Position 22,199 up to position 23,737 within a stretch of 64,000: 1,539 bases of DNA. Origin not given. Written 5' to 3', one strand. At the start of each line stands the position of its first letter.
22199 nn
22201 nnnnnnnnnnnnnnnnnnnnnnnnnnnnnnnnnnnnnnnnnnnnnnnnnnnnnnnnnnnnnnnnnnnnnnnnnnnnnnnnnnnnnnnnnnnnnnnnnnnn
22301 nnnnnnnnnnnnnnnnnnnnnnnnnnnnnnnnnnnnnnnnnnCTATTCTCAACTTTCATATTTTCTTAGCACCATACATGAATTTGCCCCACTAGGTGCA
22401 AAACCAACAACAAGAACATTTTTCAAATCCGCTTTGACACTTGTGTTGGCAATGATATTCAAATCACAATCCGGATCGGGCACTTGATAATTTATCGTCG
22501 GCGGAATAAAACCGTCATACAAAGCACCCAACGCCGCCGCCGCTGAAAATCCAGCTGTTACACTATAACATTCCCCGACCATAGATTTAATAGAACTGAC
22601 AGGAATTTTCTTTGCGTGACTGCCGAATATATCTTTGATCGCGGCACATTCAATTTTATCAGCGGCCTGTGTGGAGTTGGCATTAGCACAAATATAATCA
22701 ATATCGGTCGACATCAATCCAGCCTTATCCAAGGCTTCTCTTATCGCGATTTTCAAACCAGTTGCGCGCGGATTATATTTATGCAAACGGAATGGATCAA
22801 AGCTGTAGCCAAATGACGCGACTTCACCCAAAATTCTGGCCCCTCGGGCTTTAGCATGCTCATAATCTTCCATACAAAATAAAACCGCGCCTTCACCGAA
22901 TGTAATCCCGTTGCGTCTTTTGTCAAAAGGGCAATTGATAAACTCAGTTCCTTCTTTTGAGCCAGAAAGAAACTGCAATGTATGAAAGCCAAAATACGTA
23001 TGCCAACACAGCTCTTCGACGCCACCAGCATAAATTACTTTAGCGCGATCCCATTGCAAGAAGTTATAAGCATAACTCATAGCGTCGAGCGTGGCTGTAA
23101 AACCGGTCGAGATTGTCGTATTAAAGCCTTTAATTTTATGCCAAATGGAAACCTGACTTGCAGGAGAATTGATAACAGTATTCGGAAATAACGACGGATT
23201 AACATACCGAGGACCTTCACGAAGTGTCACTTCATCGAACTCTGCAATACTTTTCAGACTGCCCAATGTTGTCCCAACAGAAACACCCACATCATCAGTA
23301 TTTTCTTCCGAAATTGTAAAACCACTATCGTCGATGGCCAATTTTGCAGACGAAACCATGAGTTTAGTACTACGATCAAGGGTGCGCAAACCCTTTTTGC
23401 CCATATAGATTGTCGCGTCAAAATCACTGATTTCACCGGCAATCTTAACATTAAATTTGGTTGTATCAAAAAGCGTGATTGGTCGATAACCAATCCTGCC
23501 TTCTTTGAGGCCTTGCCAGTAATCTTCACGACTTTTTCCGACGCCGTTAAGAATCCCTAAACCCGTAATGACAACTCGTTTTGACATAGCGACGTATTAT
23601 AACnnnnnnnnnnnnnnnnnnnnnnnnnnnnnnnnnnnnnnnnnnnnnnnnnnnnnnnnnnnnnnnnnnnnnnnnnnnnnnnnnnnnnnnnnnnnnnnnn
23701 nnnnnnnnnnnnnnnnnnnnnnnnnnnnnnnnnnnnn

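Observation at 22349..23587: FabF-like ketosynthase with all three catalytic residues replaced, in an operon with intact FabG and FabZ but no ACP or active KS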

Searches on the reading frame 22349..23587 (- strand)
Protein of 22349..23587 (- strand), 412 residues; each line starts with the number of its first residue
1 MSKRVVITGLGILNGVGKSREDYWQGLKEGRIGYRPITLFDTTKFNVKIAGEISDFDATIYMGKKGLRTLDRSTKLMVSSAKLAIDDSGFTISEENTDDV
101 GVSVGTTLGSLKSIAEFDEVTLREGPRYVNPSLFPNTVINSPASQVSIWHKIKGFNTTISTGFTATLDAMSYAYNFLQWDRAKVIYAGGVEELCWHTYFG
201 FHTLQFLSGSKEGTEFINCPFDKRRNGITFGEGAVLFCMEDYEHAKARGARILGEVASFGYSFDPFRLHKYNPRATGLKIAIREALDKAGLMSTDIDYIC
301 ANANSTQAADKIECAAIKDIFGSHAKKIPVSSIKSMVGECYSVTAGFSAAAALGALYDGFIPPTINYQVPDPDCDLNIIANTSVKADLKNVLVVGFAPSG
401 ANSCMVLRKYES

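Call 4: search_protein_families(library=pfam, proteins=[window:22349-23587:-], max_evalue=0.01)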
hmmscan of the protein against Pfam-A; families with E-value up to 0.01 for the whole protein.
window:22349-23587:- (412 aa): 2 families
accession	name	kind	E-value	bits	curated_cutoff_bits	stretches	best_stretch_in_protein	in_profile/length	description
PF00109.32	ketoacyl-synt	-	6.1e-31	108.4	20.8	1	3-244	2-251/252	Beta-ketoacyl synthase, N-terminal domain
PF02801.28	Ketoacyl-synt_C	-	1.1e-23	83.9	20.8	1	254-367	2-118/119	Beta-ketoacyl synthase, C-terminal domain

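Call 5: search_protein_families(library=ncbifam, proteins=[window:22349-23587:-], max_evalue=0.01)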
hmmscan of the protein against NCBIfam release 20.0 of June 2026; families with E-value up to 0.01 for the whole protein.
window:22349-23587:- (412 aa): 21 families
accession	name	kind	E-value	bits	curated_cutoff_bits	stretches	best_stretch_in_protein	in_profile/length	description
TIGR03150.1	fabF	equivalog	6.2e-108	361.1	493.75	1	3-408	1-407/407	beta-ketoacyl-ACP synthase II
NF005589.0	PRK07314.1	subfamily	2e-101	339.7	387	1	2-410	3-412/413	beta-ketoacyl-ACP synthase II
NF006274.0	PRK08439.1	equivalog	5.3e-89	298.8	621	1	3-409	2-405/406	beta-ketoacyl-ACP synthase II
NF006434.0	PRK08722.1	equivalog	5.9e-80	269.1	759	1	2-409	2-413/414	beta-ketoacyl-ACP synthase II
NF004970.0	PRK06333.1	subfamily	3.3e-78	263.4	525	1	2-411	3-423/424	beta-ketoacyl-ACP synthase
NF006587.0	PRK09116.1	equivalog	7.1e-66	222.6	470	1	3-410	2-407/408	beta-ketoacyl-ACP synthase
NF005935.0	PRK07967.1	equivalog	6.2e-60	203.2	630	1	3-411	2-405/406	beta-ketoacyl-ACP synthase I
NF005076.0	PRK06501.1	equivalog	1.3e-58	198.9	629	2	194-410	207-423/425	beta-ketoacyl-ACP synthase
NF005916.1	PRK07910.1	equivalog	7.4e-49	166.8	560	1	4-409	13-417/418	KasA/KasB family beta-ketoacyl-ACP synthase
NF006618.0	PRK09185.1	subfamily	9.6e-43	146.7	407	1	3-409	3-392/394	beta-ketoacyl-ACP synthase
NF004618.0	PRK05952.1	equivalog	5.1e-42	144.1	455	1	4-410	3-383/384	beta-ketoacyl-ACP synthase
NF005490.0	PRK07103.1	equivalog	6.8e-39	134.1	445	1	2-410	3-413/414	polyketide beta-ketoacyl:acyl carrier protein synthase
NF058662.1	cispenta_AmcF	equivalog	6.3e-37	127.4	325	2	157-408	123-368/369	cispentacin biosynthesis acyltransferase subunit AmcF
NF040607.1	mycolic_Pks13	equivalog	9.2e-16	56.5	2100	1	52-378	166-486/1680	polyketide synthase Pks13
TIGR02813.1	omega_3_PfaA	subfamily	3.1e-15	54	1010.1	1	134-376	177-418/2582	polyketide-type polyunsaturated fatty acid synthase PfaA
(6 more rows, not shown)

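Call 6: search_solved_structures(query=window:22349-23587:-, show_alignments=3, max_evalue=1e-20)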
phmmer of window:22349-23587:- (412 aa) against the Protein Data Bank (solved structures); distinct sequences matched with E-value up to 1e-20: 71 (the best 60 are shown).
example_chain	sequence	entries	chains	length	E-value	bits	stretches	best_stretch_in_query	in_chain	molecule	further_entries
9s5h_C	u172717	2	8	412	2.9e-116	392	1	3-411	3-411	3-oxoacyl-(Acyl-carrier-protein) synthase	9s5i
4ls5_A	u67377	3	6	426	3.3e-78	266.7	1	2-412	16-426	3-oxoacyl-[acyl-carrier-protein] synthase 2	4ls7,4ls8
4ls6_A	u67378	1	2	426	6.4e-78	265.7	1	2-412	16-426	3-oxoacyl-[acyl-carrier-protein] synthase 2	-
3o04_A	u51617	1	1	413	2.8e-75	257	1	3-411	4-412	beta-keto-acyl carrier protein synthase II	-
5sxo_A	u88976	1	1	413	2.9e-75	257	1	3-411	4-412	3-oxoacyl-[acyl-carrier-protein] synthase 2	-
1e5m_A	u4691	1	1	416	3.6e-75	256.7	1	2-411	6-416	BETA KETOACYL ACYL CARRIER PROTEIN SYNTHASE II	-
1j3n_A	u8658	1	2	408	4.7e-74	253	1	3-407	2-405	3-oxoacyl-(acyl-carrier protein) synthase II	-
4r8e_A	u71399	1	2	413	1.1e-71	245.2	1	3-409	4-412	3-oxoacyl-[acyl-carrier-protein] synthase 2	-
6okg_A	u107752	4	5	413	2.1e-71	244.3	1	3-409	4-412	3-oxoacyl-[acyl-carrier-protein] synthase 2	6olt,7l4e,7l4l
9lpl_A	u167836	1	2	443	2.7e-71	243.9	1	3-410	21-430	3-oxoacyl-[acyl-carrier-protein] synthase 2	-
9s5h_B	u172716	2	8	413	2.8e-71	243.8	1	1-410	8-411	3-oxoacyl-(Acyl-carrier-protein) synthase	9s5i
1b3n_A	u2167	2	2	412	3e-71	243.7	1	3-409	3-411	PROTEIN (KETOACYL ACYL CARRIER PROTEIN SYNTHASE 2) | BETA-KETOACYL ACP SYNTHASE II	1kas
2gfw_A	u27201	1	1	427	3.1e-71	243.7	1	3-409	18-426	3-oxoacyl-[acyl-carrier-protein] synthase 2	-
3hnz_A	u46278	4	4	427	3.2e-71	243.7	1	3-409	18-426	3-oxoacyl-[acyl-carrier-protein] synthase 2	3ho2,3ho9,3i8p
2gfv_A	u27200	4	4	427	4e-71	243.3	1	3-409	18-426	3-oxoacyl-[acyl-carrier-protein] synthase 2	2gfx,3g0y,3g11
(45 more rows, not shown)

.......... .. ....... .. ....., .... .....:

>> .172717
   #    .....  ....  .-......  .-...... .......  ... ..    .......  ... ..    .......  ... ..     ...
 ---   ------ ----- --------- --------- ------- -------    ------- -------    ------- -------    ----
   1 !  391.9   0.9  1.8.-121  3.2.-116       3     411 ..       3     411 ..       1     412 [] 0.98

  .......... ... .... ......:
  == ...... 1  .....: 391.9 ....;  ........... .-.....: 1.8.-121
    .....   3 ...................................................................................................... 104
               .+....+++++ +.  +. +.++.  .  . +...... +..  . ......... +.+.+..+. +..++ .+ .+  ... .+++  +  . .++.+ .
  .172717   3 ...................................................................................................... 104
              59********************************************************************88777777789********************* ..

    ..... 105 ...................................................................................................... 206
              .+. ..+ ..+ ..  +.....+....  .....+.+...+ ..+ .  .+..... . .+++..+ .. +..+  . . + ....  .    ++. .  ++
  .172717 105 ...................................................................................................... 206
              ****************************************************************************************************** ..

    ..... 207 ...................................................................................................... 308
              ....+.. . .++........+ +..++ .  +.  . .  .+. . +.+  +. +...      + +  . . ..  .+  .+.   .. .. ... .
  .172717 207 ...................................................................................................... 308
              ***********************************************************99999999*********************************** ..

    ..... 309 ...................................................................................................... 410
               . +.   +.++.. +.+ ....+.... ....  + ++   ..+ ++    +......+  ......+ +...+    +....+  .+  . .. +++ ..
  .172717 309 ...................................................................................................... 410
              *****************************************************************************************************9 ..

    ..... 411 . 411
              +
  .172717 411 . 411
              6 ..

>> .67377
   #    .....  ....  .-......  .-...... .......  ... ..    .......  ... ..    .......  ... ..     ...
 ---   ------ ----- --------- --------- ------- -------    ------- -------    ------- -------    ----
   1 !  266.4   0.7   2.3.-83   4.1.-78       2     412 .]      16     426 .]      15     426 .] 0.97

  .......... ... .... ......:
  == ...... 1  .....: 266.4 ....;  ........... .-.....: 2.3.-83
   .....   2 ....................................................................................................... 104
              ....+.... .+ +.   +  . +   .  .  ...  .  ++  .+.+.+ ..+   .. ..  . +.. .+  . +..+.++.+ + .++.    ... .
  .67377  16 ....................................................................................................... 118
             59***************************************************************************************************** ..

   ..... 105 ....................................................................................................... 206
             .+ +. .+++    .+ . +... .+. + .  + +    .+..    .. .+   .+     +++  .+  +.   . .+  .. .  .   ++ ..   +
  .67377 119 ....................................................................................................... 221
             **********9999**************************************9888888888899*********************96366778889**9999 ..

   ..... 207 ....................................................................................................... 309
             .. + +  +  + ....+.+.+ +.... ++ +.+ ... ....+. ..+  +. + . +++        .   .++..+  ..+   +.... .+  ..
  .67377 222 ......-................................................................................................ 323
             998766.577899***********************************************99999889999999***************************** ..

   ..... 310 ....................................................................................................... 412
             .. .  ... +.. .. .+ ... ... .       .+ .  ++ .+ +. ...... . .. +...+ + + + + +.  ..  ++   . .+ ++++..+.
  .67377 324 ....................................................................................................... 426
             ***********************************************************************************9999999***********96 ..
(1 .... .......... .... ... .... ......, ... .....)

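Call 9: find_homologous_proteins(query=window:22349-23587:-, max_evalue=1e-30)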
Query window:22349-23587:- (412 aa): 7574 proteins with E <= 1e-30 among 8000 candidates; the best 120 are listed.
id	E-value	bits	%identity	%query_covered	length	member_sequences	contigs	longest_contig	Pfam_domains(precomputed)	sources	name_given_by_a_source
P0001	1.8e-254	862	90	100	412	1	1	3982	PF00109.33,PF02801.29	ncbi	-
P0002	6.1e-253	857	89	100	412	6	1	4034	PF00109.33,PF02801.29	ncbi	-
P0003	8.5e-251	850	89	100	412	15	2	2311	PF00109.33,PF02801.29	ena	-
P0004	5.4e-244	828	85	100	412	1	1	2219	PF00109.33,PF02801.29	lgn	-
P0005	5.0e-238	808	84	99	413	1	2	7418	PF00109.33,PF02801.29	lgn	-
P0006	5.4e-238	808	84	99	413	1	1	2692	PF00109.33,PF02801.29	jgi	jgi:3-oxoacyl-[acyl-carrier-protein] synthase II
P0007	1.4e-237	806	84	99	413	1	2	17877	PF00109.33,PF02801.29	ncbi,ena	-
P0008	9.4e-237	804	83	99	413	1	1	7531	PF00109.33,PF02801.29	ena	-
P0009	3.2e-236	802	83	99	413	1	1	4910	PF00109.33,PF02801.29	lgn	-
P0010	3.6e-235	798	82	100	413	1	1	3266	PF00109.33,PF02801.29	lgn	-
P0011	7.9e-233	791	82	100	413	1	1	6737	PF00109.33,PF02801.29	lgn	-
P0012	2.4e-211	720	75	100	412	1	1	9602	PF00109.33,PF02801.29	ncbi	-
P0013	5.1e-210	716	75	100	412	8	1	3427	PF00109.33,PF02801.29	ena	-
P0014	9.5e-209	711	75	99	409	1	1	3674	PF00109.33,PF02801.29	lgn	-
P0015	1.4e-208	711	73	100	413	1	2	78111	PF00109.33,PF02801.29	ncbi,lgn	-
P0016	3.1e-204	697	73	100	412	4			PF00109.33,PF02801.29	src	-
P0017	8.7e-204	695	72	99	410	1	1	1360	PF00109.33,PF02801.29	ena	-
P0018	7.4e-203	692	71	100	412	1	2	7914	PF00109.33,PF02801.29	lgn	-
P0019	6.7e-202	689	72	100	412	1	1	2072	PF00109.33,PF02801.29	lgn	-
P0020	1.4e-200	685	72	100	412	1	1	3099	PF00109.33,PF02801.29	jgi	-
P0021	3.2e-200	683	72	99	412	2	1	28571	PF00109.33,PF02801.29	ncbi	-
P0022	1.2e-199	681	72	100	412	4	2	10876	PF00109.33,PF02801.29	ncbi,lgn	-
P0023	1.7e-199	681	68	100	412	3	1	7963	PF00109.33,PF02801.29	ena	-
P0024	7.8e-199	679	70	100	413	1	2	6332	PF00109.33,PF02801.29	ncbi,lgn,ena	-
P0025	1.9e-198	678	71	100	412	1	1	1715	PF00109.33,PF02801.29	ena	-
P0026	2.6e-198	677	71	100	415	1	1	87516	PF00109.33,PF02801.29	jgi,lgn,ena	-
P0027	2.6e-198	677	70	100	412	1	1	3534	PF00109.33,PF02801.29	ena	-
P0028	4.2e-198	676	70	100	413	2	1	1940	PF00109.33,PF02801.29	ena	-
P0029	5.0e-198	676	69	100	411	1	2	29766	PF00109.33,PF02801.29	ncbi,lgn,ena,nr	ncbi:MAG: beta-ketoacyl-[acyl-carrier-protein] synthase family protein [Candidatus Omnitrophica bact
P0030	6.4e-198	676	71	99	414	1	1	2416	PF00109.33,PF02801.29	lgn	-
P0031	5.0e-197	673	70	100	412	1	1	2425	PF00109.33,PF02801.29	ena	-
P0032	6.9e-197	672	70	99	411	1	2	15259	PF00109.33,PF02801.29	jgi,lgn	jgi:3-oxoacyl-[acyl-carrier-protein] synthase II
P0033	1.8e-196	671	70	100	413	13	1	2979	PF00109.33,PF02801.29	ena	-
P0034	2.9e-196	670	70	100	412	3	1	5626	PF00109.33,PF02801.29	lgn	-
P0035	3.1e-196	670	69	100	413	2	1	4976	PF00109.33,PF02801.29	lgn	-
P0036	3.7e-196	670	68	100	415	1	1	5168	PF00109.33,PF02801.29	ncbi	-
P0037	1.0e-195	668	69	100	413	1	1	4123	PF00109.33,PF02801.29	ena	-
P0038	1.2e-195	668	70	100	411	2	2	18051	PF00109.33,PF02801.29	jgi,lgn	-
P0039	1.3e-195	668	69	100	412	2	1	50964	PF00109.33,PF02801.29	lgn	-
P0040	1.6e-195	668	70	100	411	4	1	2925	PF00109.33,PF02801.29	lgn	-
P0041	3.2e-195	667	69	99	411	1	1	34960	PF00109.33,PF02801.29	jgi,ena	-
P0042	4.7e-195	666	69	100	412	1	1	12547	PF00109.33,PF02801.29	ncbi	ncbi:MAG: beta-ketoacyl-[acyl-carrier-protein] synthase family protein [Candidatus Omnitrophota bact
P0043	8.9e-195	665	70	100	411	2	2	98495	PF00109.33,PF02801.29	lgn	-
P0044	1.8e-194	664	70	100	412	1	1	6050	PF00109.33,PF02801.29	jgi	-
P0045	2.1e-194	664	69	100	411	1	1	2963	PF00109.33,PF02801.29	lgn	-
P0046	3.2e-194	664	71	100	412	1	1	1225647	PF00109.33,PF02801.29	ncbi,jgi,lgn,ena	ncbi:MAG: beta-ketoacyl-[acyl-carrier-protein] synthase family protein [Candidatus Omnitrophota bact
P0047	3.3e-194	664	70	99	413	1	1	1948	PF00109.33,PF02801.29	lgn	-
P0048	4.4e-194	663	70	100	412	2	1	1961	PF00109.33,PF02801.29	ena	-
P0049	7.8e-194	662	70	100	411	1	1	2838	PF00109.33,PF02801.29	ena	-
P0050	1.5e-193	661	70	100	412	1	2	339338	PF00109.33,PF02801.29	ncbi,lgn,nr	ncbi:MAG: beta-ketoacyl-[acyl-carrier-protein] synthase family protein [Candidatus Omnitrophota bact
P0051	2.7e-193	661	68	100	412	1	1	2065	PF00109.33,PF02801.29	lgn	-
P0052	3.0e-193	660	69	99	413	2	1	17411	PF00109.33,PF02801.29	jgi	-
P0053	3.4e-193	660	68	100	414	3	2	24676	PF00109.33,PF02801.29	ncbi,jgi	-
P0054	4.6e-193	660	69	99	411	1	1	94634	PF00109.33,PF02801.29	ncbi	-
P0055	6.3e-193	659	69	99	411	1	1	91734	PF00109.33,PF02801.29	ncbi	ncbi:MAG: beta-ketoacyl-[acyl-carrier-protein] synthase family protein [Candidatus Omnitrophota bact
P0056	6.9e-193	659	69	99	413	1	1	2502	PF00109.33,PF02801.29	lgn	-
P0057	9.7e-193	659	70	99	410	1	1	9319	PF00109.33,PF02801.29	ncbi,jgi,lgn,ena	-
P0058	1.5e-192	658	69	100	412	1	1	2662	PF00109.33,PF02801.29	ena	-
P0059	2.1e-192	658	68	100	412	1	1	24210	PF00109.33,PF02801.29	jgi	jgi:3-oxoacyl-[acyl-carrier-protein] synthase II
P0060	2.4e-192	657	68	100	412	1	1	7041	PF00109.33,PF02801.29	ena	-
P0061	2.8e-191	654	67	100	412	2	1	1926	PF00109.33,PF02801.29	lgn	-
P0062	3.0e-191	654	67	100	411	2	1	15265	PF00109.33,PF02801.29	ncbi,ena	-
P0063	3.0e-191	654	68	100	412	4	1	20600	PF00109.33,PF02801.29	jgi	jgi:3-oxoacyl-[acyl-carrier-protein] synthase II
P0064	3.4e-191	654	69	99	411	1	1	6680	PF00109.33,PF02801.29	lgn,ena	-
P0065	5.0e-191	653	67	100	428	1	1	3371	PF00109.33,PF02801.29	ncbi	-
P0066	5.3e-191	653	69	99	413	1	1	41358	PF00109.33,PF02801.29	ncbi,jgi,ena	-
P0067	6.5e-191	653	70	100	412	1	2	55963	PF00109.33,PF02801.29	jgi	-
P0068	1.2e-190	652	67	100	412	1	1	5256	PF00109.33,PF02801.29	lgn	-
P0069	1.2e-190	652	69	100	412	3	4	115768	PF00109.33,PF02801.29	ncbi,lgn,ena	-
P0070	1.2e-190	652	70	99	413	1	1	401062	PF00109.33,PF02801.29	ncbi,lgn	-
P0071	1.4e-190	652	68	100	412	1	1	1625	PF00109.33,PF02801.29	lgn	-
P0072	1.4e-190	652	68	100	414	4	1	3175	PF00109.33,PF02801.29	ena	-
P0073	1.5e-190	651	68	99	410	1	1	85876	PF00109.33,PF02801.29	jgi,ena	-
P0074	2.1e-190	651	68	100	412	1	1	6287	PF00109.33,PF02801.29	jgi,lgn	-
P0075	2.5e-190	651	68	99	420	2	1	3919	PF00109.33,PF02801.29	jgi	-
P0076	4.1e-190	650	67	100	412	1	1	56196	PF00109.33,PF02801.29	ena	-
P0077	4.5e-190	650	68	100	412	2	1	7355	PF00109.33,PF02801.29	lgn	-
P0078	4.7e-190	650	68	99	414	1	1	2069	PF00109.33,PF02801.29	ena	-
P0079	6.0e-190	650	66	100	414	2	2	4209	PF00109.33,PF02801.29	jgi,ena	-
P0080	6.3e-190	649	68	100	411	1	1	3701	PF00109.33,PF02801.29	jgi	jgi:3-oxoacyl-[acyl-carrier-protein] synthase II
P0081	7.8e-190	649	68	100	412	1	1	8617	PF00109.33,PF02801.29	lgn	-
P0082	1.0e-189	649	66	100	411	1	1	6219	PF00109.33,PF02801.29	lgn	-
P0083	1.6e-189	648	67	99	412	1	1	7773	PF00109.33,PF02801.29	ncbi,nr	ncbi:MAG: beta-ketoacyl-[acyl-carrier-protein] synthase family protein [Candidatus Omnitrophica bact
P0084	1.8e-189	648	68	99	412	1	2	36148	PF00109.33,PF02801.29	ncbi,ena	-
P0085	2.3e-189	648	67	99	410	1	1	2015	PF00109.33,PF02801.29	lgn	-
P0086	3.0e-189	647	68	99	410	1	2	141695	PF00109.33,PF02801.29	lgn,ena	-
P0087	3.3e-189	647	69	98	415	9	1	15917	PF00109.33,PF02801.29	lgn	-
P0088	6.0e-189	646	68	100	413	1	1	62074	PF00109.33,PF02801.29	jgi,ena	-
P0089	6.3e-189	646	68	100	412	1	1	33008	PF00109.33,PF02801.29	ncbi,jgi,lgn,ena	ncbi:MAG: beta-ketoacyl-[acyl-carrier-protein] synthase family protein [Candidatus Omnitrophota bact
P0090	8.3e-189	646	68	99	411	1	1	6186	PF00109.33,PF02801.29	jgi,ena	-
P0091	1.2e-188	645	67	100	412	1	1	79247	PF00109.33,PF02801.29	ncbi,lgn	-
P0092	1.3e-188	645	67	100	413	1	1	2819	PF00109.33,PF02801.29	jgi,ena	-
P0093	1.4e-188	645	68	100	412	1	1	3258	PF00109.33,PF02801.29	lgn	-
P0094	1.5e-188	645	68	100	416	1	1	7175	PF00109.33,PF02801.29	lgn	-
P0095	1.8e-188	645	66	100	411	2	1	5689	PF00109.33,PF02801.29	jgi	jgi:3-oxoacyl-[acyl-carrier-protein] synthase II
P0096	2.8e-188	644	67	100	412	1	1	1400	PF00109.33,PF02801.29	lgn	-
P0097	5.5e-188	643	65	100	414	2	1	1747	PF00109.33,PF02801.29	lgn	-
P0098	8.4e-188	642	67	99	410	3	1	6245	PF00109.33,PF02801.29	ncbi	-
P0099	1.7e-187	641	68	99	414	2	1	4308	PF00109.33,PF02801.29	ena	-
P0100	1.8e-187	641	66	100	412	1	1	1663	PF00109.33,PF02801.29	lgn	-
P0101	1.9e-187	641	68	100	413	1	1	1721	PF00109.33,PF02801.29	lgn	-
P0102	2.4e-187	641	68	100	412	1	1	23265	PF00109.33,PF02801.29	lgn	-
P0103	2.8e-187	641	67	100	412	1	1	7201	PF00109.33,PF02801.29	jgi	jgi:3-oxoacyl-[acyl-carrier-protein] synthase II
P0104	2.8e-187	641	68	100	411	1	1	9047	PF00109.33,PF02801.29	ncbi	-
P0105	3.3e-187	641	66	99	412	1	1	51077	PF00109.33,PF02801.29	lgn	-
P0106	3.9e-187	640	69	100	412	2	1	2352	PF00109.33,PF02801.29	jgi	jgi:3-oxoacyl-[acyl-carrier-protein] synthase II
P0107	4.4e-187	640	67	100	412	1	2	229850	PF00109.33,PF02801.29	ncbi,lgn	-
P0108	5.2e-187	640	68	97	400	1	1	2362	PF00109.33,PF02801.29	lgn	-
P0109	5.6e-187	640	68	99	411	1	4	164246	PF00109.33,PF02801.29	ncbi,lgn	-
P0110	7.7e-187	639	67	100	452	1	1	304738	PF00109.33,PF02801.29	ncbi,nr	ncbi:MAG: beta-ketoacyl-[acyl-carrier-protein] synthase family protein [Candidatus Omnitrophica bact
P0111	8.9e-187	639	68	100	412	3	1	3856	PF00109.33,PF02801.29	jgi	-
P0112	1.5e-186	638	67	100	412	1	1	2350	PF00109.33,PF02801.29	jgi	jgi:3-oxoacyl-[acyl-carrier-protein] synthase II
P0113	1.8e-186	638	65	99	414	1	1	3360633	PF00109.33,PF02801.29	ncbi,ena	-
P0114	1.9e-186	638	66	100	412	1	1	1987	PF00109.33,PF02801.29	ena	-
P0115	2.2e-186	638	68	100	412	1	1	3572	PF00109.33,PF02801.29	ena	-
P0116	2.2e-186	638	66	99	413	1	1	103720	PF00109.33,PF02801.29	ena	-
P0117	7.9e-186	636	67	99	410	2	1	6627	PF00109.33,PF02801.29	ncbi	-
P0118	1.2e-185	635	67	98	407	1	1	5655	PF00109.33,PF02801.29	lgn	-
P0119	1.3e-185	635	67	100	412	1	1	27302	PF00109.33,PF02801.29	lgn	-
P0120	1.6e-185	635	66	99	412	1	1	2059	PF00109.33,PF02801.29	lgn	-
